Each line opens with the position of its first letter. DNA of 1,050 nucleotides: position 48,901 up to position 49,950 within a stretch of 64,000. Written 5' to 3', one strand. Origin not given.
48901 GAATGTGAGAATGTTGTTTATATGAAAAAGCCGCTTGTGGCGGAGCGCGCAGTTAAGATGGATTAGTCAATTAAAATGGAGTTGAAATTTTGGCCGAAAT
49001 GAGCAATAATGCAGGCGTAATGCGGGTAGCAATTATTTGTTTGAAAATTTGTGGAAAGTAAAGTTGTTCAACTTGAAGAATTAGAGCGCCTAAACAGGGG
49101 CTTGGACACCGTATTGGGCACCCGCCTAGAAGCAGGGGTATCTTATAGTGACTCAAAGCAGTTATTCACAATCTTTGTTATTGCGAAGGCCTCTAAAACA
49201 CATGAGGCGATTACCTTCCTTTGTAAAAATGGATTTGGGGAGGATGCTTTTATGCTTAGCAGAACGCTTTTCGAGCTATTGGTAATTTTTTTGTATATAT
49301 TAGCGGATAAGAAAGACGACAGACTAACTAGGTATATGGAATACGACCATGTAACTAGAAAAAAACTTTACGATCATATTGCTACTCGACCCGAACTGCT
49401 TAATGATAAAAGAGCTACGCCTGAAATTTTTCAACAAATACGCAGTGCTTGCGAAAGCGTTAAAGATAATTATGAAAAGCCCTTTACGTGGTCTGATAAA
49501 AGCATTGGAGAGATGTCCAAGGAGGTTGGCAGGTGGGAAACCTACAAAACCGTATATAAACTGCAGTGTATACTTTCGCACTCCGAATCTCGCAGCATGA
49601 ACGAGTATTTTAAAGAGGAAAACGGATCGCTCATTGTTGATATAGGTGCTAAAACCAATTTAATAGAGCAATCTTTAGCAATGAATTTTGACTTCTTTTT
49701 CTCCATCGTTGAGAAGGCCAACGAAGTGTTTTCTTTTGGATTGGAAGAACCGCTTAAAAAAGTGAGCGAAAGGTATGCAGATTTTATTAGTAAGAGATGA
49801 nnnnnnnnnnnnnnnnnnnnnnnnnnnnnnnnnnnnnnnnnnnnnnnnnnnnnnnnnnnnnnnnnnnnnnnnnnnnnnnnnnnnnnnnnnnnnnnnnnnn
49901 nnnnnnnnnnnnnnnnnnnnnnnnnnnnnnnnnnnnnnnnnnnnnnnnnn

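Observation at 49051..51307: AT-rich two-gene module of unknown function, bracketed by palindromes and homing nucleases: candidate novel defence or accessory system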

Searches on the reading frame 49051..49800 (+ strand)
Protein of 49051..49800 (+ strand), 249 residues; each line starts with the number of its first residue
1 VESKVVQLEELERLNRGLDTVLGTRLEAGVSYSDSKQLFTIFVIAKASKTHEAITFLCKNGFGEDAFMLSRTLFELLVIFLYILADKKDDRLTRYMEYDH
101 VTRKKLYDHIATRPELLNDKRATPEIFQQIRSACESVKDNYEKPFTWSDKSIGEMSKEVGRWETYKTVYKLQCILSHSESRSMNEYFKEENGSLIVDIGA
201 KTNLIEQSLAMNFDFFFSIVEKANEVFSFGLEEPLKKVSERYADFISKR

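Call 6: search_protein_families(library=pfam, proteins=[window:49051-49800:+], max_evalue=1)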
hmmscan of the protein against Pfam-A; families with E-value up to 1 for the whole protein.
window:49051-49800:+ (249 aa): 3 families
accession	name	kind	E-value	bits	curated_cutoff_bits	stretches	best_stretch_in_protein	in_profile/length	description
PF18928.5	DUF5677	-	3.4e-29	102.5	27.1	1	43-192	7-164/166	Family of unknown function (DUF5677)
PF06084.16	Cytomega_TRL10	-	0.017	15.6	20.2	1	45-114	42-114/149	Cytomegalovirus TRL10 protein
PF22491.1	DUF6988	-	0.17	12.2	27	1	50-105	7-63/167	Family of unknown function (DUF6988)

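Call 7: search_protein_families(library=padloc, proteins=[window:49051-49800:+], max_evalue=1)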
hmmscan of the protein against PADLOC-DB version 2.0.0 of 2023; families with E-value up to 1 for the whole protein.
window:49051-49800:+ (249 aa): 0 families

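Call 8: search_protein_families(library=ncbifam, proteins=[window:49051-49800:+], max_evalue=1)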
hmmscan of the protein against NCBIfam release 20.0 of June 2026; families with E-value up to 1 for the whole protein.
window:49051-49800:+ (249 aa): 0 families

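Call 9: search_protein_families(library=phrogs, proteins=[window:49051-49800:+], max_evalue=0.1)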
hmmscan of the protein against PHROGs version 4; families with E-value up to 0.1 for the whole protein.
window:49051-49800:+ (249 aa): 1 family
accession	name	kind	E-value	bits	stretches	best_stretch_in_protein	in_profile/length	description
phrog_27456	-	unknown function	1e-06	29.6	1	43-204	116-288/341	-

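Call 11: find_homologous_proteins(query=window:49051-49800:+)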
Query window:49051-49800:+ (249 aa): 35 proteins with E <= 0.001 among 382 candidates.
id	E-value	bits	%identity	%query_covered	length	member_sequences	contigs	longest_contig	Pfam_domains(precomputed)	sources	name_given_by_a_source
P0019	1.6e-159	546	100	100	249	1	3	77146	PF18928.6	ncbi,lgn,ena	-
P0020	3.0e-135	467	84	100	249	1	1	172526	PF18928.6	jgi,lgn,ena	-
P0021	1.3e-111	389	73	94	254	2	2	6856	PF18928.6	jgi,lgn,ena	jgi:hypothetical protein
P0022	2.9e-111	388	73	91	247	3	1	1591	PF18928.6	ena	-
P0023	2.5e-106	372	69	97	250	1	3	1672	PF18928.6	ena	-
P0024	8.0e-69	249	74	61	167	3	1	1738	PF18928.6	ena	-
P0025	1.1e-63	233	55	81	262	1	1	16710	PF18928.6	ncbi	-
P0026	6.0e-60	220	50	84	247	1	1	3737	PF18928.6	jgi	jgi:hypothetical protein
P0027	1.7e-59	219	47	92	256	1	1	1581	PF18928.6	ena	-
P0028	1.8e-58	216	42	97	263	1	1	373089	PF18928.6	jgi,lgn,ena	-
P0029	5.3e-58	214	45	96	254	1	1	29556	PF18928.6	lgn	-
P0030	1.4e-56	209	44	94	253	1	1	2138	PF18928.6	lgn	-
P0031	1.4e-56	209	41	97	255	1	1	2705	PF18928.6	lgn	-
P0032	1.6e-56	209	41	100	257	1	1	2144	PF18928.6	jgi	jgi:hypothetical protein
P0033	1.8e-56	209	42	96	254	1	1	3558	PF18928.6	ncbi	-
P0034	3.5e-56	208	41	97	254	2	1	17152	PF18928.6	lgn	-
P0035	5.3e-56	207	42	97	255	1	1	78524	PF18928.6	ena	-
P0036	6.6e-56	207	43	96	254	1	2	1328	PF18928.6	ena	-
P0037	2.4e-55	205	42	96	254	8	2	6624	PF18928.6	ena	-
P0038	4.1e-55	205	42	96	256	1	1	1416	PF18928.6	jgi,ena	-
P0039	1.3e-54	203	42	97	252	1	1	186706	PF18928.6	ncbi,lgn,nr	ncbi:MAG: hypothetical protein JWP09_441 [Candidatus Taylorbacteria bacterium]|nr:hypothetical prote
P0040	1.4e-54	203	42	96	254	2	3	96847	PF18928.6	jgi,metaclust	jgi:hypothetical protein|metaclust:\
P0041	1.9e-54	202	42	94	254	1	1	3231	PF18928.6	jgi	jgi:hypothetical protein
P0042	4.6e-54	201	42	96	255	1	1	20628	PF18928.6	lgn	-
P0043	5.5e-54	201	41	96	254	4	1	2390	PF18928.6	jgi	jgi:hypothetical protein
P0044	7.6e-54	200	41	96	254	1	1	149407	PF18928.6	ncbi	-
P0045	1.1e-53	200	41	93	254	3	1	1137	PF18928.6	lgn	-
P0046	3.1e-53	198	40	96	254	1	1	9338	PF18928.6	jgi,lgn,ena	-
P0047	4.3e-53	198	41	96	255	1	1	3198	PF18928.6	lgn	-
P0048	7.3e-53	197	44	83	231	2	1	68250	PF18928.6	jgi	jgi:hypothetical protein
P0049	1.9e-52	196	41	94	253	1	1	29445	PF18928.6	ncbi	-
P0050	2.5e-52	195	41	96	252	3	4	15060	PF18928.6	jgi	jgi:hypothetical protein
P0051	2.6e-52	195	41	91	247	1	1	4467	PF18928.6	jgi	jgi:hypothetical protein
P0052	8.3e-51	190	40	98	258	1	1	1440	PF18928.6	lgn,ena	-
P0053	1.0e-50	190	40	97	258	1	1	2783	PF18928.6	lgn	-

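Call 15: find_encoding_contigs(protein=P0020, flank=8000, max_places=2)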
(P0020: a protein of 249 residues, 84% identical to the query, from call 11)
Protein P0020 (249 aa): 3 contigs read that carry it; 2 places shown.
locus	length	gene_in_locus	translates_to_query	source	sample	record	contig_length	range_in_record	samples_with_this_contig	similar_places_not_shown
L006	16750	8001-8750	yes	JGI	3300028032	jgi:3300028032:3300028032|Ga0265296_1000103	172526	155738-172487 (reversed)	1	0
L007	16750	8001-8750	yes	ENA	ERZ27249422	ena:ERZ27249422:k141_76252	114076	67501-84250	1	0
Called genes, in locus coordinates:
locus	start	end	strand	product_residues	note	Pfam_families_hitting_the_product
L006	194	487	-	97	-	-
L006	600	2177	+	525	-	PF01743:PolyA_pol, PF12627:PolyA_pol_RNAbd, PF01966:HD, PF13735:tRNA_NucTran2_2 (weak)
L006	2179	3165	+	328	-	-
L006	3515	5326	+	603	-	PF20582:UPF0758_N, PF04002:RadC, PF02086:MethyltransfD12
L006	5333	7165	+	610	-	PF09491:RE_AlwI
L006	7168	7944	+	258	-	PF01555:N6_N4_Mtase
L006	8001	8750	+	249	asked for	PF18928:DUF5677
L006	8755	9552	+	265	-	-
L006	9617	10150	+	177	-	PF08463:EcoEI_R_C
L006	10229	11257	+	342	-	PF02518:HATPase_c (faint), PF13581:HATPase_c_2 (faint), PF14213:DUF4325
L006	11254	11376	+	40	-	-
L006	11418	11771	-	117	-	-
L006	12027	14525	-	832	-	PF13229:Beta_helix, PF05048:NosD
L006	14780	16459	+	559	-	PF00999:Na_H_Exchanger, PF02254:TrkA_N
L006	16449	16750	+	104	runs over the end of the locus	-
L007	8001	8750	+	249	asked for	PF18928:DUF5677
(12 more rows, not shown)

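Call 16: find_encoding_contigs(protein=P0028, flank=6000, max_places=2)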
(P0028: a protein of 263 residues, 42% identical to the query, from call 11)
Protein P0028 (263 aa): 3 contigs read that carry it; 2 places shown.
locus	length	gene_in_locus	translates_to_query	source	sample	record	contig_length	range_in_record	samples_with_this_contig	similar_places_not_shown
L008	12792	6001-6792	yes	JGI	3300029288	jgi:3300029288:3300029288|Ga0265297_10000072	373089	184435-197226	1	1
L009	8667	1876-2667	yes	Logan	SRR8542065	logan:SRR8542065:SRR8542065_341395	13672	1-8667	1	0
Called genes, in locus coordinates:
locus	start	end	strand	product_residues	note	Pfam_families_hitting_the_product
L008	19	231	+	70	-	PF01176:eIF-1a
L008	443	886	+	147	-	PF00416:Ribosomal_S13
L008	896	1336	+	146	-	PF00411:Ribosomal_S11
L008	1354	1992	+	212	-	PF00163:Ribosomal_S4, PF22421:SYY_C-terminal (weak), PF01479:S4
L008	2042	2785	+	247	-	PF01193:RNA_pol_L, PF01000:RNA_pol_A_bac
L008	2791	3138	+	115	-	PF01196:Ribosomal_L17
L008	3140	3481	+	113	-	PF00572:Ribosomal_L13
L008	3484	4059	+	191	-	PF00380:Ribosomal_S9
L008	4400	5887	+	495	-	PF18928:DUF5677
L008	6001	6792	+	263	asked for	PF18928:DUF5677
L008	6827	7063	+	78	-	-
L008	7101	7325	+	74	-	-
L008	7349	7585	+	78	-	-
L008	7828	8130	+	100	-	PF20619:DUF6804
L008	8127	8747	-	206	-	-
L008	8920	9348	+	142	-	PF00293:NUDIX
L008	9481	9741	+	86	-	-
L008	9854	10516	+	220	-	-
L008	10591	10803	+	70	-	-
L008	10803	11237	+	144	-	PF01551:Peptidase_M23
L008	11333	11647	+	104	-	-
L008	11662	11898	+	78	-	-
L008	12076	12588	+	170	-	PF01928:CYTH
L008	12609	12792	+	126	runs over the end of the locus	PF13527:Acetyltransf_9 (weak), PF00583:Acetyltransf_1, PF13673:Acetyltransf_10, PF13508:Acetyltransf_7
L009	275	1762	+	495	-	PF18928:DUF5677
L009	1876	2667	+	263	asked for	PF18928:DUF5677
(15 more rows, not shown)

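Call 17: find_encoding_contigs(protein=P0039, flank=6000, max_places=2)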
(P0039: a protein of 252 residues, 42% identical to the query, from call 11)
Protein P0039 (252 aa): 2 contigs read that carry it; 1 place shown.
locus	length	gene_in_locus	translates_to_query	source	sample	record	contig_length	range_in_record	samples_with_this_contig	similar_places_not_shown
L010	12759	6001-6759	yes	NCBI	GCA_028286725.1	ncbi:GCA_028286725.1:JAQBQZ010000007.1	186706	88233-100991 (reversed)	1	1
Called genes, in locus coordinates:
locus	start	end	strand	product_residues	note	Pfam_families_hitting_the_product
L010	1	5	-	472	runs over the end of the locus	PF01266:DAO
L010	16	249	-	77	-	-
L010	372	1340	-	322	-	PF14321:DUF4382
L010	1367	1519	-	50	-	PF18919:DUF5670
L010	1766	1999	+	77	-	-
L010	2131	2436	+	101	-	-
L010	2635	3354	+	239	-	-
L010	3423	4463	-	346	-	PF08240:ADH_N, PF00107:ADH_zinc_N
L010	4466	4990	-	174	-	-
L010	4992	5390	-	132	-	-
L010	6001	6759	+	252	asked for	PF18928:DUF5677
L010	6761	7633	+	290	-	-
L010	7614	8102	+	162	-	-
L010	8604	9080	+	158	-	-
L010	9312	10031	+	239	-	-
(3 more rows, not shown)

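Call 44: predict_structure(alignment_id=A2)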
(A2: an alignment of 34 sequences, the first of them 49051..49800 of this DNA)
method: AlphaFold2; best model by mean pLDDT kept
length: 249 residues; sequences in the alignment: 34
mean_pLDDT: 88.0   pTM: 0.85
mean pLDDT of the five models: 88.0, 88.0, 87.9, 87.4, 86.4
residues with pLDDT >= 90: 147; 70-90: 85; 50-70: 17; < 50: 0
segments of 3 or more residues with pLDDT < 50: none
pLDDT, mean of each block of 10 residues (from residue 1): 78 93 79 92 94 95 90 96 95 94 91 85 90 92 79 96 87 66 72 80 88 97 91 93 87
secondary structure, 60 per line:
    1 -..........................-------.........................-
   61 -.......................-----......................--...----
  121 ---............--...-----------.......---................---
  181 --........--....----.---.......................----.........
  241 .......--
elements in order: H2-27 H35-59 H63-84 H90-111 H124-135 H152-158 H162-177 H183-186 E187-190 E193-196 H205-227 H232-247

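Call 54: search_solved_structures(query=A2, max_evalue=10)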
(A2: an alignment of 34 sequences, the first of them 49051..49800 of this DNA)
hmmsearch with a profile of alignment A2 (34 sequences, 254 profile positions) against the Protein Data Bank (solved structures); distinct sequences matched with E-value up to 10: 1.
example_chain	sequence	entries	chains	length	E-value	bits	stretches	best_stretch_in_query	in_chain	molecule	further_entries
4ttp_A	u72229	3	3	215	0.69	12.2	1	86-145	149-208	Dephospho-CoA kinase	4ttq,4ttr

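Call 69: find_encoding_contigs(protein=P0025, flank=5000, max_places=1)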
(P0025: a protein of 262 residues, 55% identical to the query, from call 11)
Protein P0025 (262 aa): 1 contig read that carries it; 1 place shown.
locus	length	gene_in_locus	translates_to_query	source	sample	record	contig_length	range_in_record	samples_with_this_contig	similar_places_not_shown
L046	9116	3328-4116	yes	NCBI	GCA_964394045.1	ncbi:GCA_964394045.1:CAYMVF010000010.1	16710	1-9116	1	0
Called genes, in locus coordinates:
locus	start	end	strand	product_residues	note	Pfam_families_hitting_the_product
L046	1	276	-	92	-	?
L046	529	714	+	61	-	-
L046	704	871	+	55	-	-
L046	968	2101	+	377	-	-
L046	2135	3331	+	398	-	PF04326:SLFN_AlbA_2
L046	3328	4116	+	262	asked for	PF18928:DUF5677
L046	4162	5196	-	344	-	PF01565:FAD_binding_4, PF02873:MurB_C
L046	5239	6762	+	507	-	PF13560:HTH_31, PF01381:HTH_3, PF00275:EPSP_synthase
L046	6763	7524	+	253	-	PF03372:Exo_endo_phos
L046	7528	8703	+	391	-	PF00814:TsaD, PF22521:HypF_C_2 (weak)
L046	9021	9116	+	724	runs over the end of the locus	PF00133:tRNA-synt_1, PF01406:tRNA-synt_1e (faint), PF09334:tRNA-synt_1g, PF00133:tRNA-synt_1, PF08264:Anticodon_1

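Call 70: find_encoding_contigs(protein=P0044, flank=5000, max_places=1)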
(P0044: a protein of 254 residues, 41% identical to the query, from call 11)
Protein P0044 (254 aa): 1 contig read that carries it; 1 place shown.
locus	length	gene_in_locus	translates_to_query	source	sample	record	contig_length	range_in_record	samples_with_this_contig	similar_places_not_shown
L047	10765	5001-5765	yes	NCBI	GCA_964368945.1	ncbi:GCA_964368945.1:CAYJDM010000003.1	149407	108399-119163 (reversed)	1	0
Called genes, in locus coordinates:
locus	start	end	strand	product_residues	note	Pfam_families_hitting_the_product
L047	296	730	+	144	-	PF02381:MraZ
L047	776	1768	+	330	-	PF01795:Methyltransf_5, PF13649:Methyltransf_25 (faint)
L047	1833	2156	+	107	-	-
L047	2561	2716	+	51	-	-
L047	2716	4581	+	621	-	PF03717:PBP_dimer (weak), PF00905:Transpeptidase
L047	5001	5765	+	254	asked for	PF18928:DUF5677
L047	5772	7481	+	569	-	-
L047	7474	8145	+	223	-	-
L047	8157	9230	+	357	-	PF14022:DUF4238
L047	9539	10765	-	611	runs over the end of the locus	PF04851:ResIII (faint), PF13401:AAA_22 (faint), PF00580:UvrD-helicase, PF13245:AAA_19 (weak), PF13604:AAA_30 (faint), PF01443:Viral_helicase1 (weak)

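Call 71: find_encoding_contigs(protein=P0035, flank=5000, max_places=1)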
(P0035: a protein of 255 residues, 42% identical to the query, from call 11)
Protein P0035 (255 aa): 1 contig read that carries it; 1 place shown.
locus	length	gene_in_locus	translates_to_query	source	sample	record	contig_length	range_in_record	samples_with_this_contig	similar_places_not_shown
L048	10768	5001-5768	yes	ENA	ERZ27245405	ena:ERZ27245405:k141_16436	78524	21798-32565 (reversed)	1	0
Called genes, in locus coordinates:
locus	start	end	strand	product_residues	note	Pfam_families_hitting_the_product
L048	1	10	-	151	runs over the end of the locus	-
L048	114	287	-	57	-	-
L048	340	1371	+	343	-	-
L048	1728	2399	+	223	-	PF01209:Ubie_methyltran, PF13489:Methyltransf_23, PF13847:Methyltransf_31, PF08241:Methyltransf_11, PF08242:Methyltransf_12, PF13649:Methyltransf_25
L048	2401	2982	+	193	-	PF00156:Pribosyltran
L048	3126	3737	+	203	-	-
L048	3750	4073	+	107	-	-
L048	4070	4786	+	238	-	PF05175:MTS (weak), PF13847:Methyltransf_31 (weak), PF08241:Methyltransf_11, PF08242:Methyltransf_12, PF13649:Methyltransf_25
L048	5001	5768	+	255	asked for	PF18928:DUF5677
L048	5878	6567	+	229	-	-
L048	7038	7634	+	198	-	-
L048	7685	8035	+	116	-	PF05635:23S_rRNA_IVP (weak), PF22296:bAvd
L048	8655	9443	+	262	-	-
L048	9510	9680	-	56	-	-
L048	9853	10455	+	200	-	-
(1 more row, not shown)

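Call 72: search_protein_families(library=padloc, proteins=[L046:2135-3331:+, L047:5772-7481:+], max_evalue=0.01)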
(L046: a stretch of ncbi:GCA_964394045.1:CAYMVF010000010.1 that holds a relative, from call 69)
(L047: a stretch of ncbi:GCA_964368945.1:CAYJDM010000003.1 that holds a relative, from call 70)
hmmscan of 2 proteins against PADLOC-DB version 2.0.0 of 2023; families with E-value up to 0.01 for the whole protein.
L046:2135-3331:+ (398 aa): 0 families

L047:5772-7481:+ (569 aa): 0 families

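Call 89: search_dna_similar(query=window:49051-49797:+, collection=plasmids, mode=protein, max_evalue=0.001, max_rows=15)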
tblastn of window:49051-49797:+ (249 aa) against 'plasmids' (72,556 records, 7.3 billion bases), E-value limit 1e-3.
No match.

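Call 91: search_dna_similar(query=window:49051-49797:+, collection=phages, mode=protein, max_evalue=0.01, max_rows=10)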
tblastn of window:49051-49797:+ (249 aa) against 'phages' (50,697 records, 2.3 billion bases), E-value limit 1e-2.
No match.

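Call 105: find_related_loci(query=A2, collection=viral_contigs, flank=4000)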
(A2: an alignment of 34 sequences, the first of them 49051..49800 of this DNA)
Query A2 (249 aa) in viral_contigs; peptide patterns used: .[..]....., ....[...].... (x = any residue, [..] = any of these).
143 stretches matched a pattern, but none encodes a relative of the query by tblastn (E <= 1e-3).
